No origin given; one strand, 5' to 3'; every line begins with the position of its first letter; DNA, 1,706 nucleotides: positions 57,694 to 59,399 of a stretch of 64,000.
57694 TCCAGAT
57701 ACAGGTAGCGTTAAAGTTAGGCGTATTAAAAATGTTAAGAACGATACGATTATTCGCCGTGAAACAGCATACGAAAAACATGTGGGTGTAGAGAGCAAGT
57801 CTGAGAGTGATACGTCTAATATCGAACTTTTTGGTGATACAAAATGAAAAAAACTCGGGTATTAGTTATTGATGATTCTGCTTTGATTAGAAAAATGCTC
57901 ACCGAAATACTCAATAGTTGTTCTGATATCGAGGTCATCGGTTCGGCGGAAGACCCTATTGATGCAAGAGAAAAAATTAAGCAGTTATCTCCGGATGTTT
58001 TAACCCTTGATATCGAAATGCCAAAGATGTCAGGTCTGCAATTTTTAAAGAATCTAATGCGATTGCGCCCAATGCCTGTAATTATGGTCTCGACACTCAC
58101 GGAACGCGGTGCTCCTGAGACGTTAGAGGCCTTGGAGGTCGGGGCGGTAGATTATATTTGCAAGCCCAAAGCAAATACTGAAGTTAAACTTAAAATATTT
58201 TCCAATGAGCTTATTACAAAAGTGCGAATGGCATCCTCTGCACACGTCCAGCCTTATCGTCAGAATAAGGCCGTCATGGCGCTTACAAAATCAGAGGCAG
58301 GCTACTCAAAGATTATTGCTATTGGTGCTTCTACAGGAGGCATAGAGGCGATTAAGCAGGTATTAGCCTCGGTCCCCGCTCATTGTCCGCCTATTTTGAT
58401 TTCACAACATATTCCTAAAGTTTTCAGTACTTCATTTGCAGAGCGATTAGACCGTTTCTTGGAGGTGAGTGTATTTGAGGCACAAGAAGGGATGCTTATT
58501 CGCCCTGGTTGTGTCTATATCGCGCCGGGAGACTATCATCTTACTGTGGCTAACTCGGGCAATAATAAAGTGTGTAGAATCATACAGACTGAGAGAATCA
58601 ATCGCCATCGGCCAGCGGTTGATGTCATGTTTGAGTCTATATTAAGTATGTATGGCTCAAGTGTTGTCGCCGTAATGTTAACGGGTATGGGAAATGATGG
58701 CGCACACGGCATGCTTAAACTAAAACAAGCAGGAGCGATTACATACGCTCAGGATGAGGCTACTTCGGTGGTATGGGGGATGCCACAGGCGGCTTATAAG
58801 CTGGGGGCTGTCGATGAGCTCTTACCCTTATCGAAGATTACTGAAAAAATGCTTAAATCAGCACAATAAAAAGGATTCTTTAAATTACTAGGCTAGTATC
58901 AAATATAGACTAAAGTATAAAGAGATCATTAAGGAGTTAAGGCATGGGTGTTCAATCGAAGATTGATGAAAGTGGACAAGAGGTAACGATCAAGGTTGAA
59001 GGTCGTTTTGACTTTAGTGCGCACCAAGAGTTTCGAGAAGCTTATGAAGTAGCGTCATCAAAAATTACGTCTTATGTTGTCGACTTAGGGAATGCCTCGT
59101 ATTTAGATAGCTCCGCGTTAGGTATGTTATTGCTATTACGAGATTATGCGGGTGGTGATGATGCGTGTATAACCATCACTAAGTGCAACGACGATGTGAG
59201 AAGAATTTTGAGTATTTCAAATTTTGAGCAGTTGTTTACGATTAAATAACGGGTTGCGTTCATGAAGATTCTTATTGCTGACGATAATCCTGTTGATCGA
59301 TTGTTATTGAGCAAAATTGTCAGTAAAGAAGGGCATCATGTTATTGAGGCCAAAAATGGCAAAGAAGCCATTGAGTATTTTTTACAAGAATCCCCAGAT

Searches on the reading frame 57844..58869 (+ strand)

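Call 60: search_protein_families(library=pfam, proteins=[window:57844-58869:+], max_evalue=0.00001)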
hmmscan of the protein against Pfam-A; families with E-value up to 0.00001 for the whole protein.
window:57844-58869:+ (341 aa): 2 families
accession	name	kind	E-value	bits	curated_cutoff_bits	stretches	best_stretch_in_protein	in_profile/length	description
PF01339.22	CheB_methylest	-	8.8e-64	214.8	24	1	158-335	1-173/174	CheB methylesterase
PF00072.30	Response_reg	-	5.2e-24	85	30.2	1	6-115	1-107/111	Response regulator receiver domain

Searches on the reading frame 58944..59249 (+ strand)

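Call 60: search_protein_families(library=pfam, proteins=[window:58944-59249:+], max_evalue=0.00001)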
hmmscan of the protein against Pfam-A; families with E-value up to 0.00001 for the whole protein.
window:58944-59249:+ (101 aa): 2 families
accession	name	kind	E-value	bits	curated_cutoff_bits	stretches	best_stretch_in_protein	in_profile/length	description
PF13466.11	STAS_2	-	9.7e-10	38.9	29.2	1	16-94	1-79/80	STAS domain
PF01740.26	STAS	-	4.1e-09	36.6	22.6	1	9-100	6-99/106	STAS domain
